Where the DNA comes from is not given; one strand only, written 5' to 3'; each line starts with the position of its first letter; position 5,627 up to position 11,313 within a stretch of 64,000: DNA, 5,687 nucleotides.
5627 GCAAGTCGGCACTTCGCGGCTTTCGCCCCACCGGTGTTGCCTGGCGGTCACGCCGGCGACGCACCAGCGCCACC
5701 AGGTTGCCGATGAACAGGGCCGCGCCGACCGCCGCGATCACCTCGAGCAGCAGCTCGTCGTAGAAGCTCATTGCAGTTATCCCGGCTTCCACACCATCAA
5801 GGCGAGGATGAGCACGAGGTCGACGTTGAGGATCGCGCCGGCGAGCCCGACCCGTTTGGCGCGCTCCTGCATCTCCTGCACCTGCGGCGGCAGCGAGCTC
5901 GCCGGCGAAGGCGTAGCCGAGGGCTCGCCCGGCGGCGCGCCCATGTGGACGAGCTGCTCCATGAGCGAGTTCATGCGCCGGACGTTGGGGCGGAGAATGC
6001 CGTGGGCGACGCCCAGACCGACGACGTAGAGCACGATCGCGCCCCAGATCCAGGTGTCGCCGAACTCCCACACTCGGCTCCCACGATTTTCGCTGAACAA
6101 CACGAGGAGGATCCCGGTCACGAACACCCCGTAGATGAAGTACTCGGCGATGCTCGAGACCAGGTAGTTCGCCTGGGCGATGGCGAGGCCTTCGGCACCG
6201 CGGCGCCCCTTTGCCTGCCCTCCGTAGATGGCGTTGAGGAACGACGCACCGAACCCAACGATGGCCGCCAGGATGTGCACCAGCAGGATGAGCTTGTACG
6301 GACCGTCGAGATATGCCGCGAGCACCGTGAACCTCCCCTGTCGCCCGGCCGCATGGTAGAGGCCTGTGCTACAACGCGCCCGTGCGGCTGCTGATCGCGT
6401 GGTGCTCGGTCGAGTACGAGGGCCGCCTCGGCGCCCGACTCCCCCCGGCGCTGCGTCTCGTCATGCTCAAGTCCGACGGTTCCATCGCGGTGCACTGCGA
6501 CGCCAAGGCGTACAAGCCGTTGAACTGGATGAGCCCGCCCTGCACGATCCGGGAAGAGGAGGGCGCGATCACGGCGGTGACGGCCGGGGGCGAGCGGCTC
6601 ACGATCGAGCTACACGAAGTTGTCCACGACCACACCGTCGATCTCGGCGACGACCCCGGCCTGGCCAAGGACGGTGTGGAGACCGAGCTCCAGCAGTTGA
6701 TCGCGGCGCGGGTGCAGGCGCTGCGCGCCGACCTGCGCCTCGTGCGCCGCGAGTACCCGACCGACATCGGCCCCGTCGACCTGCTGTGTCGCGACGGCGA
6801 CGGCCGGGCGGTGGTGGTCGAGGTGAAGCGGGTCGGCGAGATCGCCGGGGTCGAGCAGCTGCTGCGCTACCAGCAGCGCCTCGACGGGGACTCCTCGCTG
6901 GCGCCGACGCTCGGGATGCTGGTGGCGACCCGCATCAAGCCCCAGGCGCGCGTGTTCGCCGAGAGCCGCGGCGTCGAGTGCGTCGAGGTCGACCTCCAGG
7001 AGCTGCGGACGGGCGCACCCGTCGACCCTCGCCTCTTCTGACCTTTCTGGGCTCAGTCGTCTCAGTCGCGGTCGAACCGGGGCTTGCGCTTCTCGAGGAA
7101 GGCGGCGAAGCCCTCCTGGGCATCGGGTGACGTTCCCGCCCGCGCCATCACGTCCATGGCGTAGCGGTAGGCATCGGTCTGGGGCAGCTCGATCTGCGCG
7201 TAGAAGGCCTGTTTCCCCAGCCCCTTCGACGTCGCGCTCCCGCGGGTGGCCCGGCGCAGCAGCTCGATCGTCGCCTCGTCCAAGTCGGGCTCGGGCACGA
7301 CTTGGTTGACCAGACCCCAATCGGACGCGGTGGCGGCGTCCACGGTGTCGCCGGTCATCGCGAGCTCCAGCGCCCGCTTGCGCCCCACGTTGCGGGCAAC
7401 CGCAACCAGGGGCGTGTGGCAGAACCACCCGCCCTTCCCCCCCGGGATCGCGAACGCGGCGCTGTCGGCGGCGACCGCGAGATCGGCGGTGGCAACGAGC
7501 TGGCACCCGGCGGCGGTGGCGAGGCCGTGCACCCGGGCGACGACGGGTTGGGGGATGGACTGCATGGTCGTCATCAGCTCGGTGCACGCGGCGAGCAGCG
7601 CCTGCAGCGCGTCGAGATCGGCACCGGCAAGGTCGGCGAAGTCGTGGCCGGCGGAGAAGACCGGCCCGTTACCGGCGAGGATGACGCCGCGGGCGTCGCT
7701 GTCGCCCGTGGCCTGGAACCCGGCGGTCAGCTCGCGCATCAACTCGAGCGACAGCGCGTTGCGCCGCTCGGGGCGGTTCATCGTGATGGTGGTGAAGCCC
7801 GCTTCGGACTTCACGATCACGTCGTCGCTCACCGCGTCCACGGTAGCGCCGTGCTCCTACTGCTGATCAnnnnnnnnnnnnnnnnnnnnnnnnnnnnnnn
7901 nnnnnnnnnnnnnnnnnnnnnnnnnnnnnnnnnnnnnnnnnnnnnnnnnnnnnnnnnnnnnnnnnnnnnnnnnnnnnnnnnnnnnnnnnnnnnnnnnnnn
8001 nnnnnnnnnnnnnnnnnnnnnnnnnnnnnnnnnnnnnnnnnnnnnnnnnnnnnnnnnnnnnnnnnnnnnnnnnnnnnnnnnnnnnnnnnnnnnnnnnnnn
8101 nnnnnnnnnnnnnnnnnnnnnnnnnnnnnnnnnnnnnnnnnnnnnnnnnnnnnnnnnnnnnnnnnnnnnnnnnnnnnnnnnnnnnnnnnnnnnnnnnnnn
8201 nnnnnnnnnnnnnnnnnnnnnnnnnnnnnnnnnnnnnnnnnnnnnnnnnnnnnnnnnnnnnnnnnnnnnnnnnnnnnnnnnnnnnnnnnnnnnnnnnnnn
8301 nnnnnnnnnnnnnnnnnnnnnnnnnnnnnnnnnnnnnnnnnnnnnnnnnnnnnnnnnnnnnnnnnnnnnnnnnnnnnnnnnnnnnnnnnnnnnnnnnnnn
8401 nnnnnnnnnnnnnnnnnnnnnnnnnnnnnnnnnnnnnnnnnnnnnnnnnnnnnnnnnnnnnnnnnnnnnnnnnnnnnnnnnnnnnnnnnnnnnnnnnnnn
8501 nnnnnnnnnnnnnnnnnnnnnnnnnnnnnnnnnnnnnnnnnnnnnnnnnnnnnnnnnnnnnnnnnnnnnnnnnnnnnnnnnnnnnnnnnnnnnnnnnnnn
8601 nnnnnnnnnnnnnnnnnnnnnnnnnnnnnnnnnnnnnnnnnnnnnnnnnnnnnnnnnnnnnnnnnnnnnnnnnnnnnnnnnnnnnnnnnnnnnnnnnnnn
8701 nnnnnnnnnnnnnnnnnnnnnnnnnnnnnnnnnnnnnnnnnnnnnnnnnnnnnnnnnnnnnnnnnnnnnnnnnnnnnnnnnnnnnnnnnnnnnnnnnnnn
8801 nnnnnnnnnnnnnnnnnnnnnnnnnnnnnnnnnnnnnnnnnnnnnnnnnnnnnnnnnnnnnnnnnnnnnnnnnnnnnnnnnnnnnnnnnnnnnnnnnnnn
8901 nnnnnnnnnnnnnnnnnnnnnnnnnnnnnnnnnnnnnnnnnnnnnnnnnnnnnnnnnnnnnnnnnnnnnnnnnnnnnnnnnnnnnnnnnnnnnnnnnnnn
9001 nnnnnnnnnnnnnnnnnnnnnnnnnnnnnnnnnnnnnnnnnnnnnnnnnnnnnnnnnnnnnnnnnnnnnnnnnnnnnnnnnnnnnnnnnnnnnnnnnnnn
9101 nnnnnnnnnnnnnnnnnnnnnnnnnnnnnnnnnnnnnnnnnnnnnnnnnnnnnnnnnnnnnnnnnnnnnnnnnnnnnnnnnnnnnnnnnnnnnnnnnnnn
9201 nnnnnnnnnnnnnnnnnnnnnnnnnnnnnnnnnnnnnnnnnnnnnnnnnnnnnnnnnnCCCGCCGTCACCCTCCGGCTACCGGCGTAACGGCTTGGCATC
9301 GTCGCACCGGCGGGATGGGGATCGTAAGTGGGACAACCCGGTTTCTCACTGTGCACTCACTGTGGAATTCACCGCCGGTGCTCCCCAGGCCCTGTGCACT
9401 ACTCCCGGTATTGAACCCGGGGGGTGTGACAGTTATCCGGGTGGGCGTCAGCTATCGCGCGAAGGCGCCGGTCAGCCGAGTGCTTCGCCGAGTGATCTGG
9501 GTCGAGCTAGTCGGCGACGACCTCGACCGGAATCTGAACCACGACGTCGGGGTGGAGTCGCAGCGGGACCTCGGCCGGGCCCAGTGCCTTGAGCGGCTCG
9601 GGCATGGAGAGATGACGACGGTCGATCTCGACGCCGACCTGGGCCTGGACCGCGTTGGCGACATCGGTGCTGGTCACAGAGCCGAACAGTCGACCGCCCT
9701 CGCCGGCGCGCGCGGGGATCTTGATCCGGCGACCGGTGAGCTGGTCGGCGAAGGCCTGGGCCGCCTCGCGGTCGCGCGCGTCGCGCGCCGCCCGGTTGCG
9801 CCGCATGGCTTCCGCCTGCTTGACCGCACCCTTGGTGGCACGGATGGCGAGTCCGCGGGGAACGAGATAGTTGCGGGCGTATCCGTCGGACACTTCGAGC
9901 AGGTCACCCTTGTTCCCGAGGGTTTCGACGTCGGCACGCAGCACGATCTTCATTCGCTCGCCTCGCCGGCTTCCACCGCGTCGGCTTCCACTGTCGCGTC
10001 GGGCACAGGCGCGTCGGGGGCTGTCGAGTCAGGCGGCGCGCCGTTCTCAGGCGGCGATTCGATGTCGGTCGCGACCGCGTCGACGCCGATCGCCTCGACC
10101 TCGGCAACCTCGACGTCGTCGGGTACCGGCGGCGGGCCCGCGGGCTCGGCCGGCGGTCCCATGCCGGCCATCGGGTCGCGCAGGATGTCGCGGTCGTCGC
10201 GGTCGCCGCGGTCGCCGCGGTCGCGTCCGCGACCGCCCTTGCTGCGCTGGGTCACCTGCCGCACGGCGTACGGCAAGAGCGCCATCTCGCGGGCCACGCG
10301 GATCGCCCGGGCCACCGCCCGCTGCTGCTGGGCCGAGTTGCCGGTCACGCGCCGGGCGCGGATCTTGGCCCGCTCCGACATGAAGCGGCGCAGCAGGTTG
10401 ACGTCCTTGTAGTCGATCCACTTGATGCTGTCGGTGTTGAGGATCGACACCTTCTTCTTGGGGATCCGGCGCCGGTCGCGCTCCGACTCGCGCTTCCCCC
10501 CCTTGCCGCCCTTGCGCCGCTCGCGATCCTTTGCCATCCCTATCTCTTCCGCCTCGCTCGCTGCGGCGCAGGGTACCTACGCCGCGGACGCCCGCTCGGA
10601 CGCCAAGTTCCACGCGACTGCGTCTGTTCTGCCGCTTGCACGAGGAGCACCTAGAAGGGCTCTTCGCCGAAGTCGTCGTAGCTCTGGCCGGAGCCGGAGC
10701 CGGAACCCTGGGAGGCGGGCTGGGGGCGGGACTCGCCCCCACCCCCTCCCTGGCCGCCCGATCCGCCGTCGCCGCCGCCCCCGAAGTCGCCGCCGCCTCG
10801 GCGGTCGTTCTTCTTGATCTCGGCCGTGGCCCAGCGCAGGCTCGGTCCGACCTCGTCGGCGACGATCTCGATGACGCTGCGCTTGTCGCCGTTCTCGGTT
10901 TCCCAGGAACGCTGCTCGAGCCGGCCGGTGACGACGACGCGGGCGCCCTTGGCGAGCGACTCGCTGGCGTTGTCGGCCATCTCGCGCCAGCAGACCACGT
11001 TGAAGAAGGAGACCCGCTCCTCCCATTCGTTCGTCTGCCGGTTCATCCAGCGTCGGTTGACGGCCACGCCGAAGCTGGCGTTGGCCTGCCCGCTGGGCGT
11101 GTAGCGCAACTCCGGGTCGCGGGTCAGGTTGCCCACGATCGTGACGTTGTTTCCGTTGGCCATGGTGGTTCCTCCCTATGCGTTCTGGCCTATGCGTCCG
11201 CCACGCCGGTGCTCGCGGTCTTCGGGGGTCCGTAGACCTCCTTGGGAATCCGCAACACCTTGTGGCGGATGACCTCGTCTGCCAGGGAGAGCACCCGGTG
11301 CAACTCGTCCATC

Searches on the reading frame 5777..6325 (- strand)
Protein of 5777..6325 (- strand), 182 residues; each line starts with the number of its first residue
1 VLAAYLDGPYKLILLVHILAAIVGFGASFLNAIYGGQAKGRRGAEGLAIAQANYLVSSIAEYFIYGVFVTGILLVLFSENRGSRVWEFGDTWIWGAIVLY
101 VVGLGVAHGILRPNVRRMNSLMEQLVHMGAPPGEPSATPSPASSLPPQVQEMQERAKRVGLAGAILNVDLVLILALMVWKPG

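Call 59: search_protein_families(library=pfam, proteins=[window:5777-6325:-], max_evalue=0.00001)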
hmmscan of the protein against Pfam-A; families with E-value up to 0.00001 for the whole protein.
window:5777-6325:- (182 aa): 1 family
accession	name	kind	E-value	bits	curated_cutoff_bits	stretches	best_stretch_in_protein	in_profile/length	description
PF10027.14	DUF2269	-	3.3e-08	34.2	28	1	12-181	2-150/150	Predicted integral membrane protein (DUF2269)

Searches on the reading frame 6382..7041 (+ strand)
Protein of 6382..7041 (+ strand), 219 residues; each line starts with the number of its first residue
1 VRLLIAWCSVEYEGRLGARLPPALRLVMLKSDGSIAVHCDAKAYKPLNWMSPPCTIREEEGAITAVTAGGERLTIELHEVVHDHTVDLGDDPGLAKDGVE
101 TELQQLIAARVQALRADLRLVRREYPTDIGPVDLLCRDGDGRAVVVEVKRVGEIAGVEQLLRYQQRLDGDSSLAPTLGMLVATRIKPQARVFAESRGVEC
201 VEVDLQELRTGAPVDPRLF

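Call 59: search_protein_families(library=pfam, proteins=[window:6382-7041:+], max_evalue=0.00001)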
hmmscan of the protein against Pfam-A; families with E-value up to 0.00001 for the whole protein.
window:6382-7041:+ (219 aa): 2 families
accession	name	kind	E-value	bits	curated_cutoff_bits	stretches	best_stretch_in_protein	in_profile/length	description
PF01939.22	NucS_C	-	2.8e-27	95.6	24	1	99-210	1-114/124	Endonuclease NucS C-terminal domain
PF21003.3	NucS_N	-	4.5e-24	84.7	23.9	1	2-92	5-99/100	Endonuclease NucS N-terminal PH-like domain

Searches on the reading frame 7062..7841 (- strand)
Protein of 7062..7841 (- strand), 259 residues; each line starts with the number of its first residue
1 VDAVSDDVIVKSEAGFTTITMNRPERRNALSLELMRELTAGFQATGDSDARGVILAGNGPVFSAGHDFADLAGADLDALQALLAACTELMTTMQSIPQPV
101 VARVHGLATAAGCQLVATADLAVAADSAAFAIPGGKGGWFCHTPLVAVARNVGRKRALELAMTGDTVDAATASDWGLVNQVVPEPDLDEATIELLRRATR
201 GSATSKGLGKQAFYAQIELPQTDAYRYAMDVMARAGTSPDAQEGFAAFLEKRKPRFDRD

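Call 59: search_protein_families(library=pfam, proteins=[window:7062-7841:-], max_evalue=0.00001)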
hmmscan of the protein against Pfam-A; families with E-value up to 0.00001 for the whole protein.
window:7062-7841:- (259 aa): 2 families
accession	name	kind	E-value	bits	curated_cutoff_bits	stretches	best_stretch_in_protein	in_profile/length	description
PF00378.25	ECH_1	-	6.8e-52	176.7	27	1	13-257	3-249/251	Enoyl-CoA hydratase/isomerase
PF16113.10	ECH_2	-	4.2e-23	82.8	27.2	1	17-206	2-196/335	Enoyl-CoA hydratase/isomerase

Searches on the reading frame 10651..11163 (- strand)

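Call 59: search_protein_families(library=pfam, proteins=[window:10651-11163:-], max_evalue=0.00001)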
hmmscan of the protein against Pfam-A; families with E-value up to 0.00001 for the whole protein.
window:10651-11163:- (170 aa): 1 family
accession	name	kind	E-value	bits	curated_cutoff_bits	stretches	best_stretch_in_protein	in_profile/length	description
PF00436.31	SSB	-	9.1e-35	119.3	26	1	5-106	2-102/104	Single-strand binding protein family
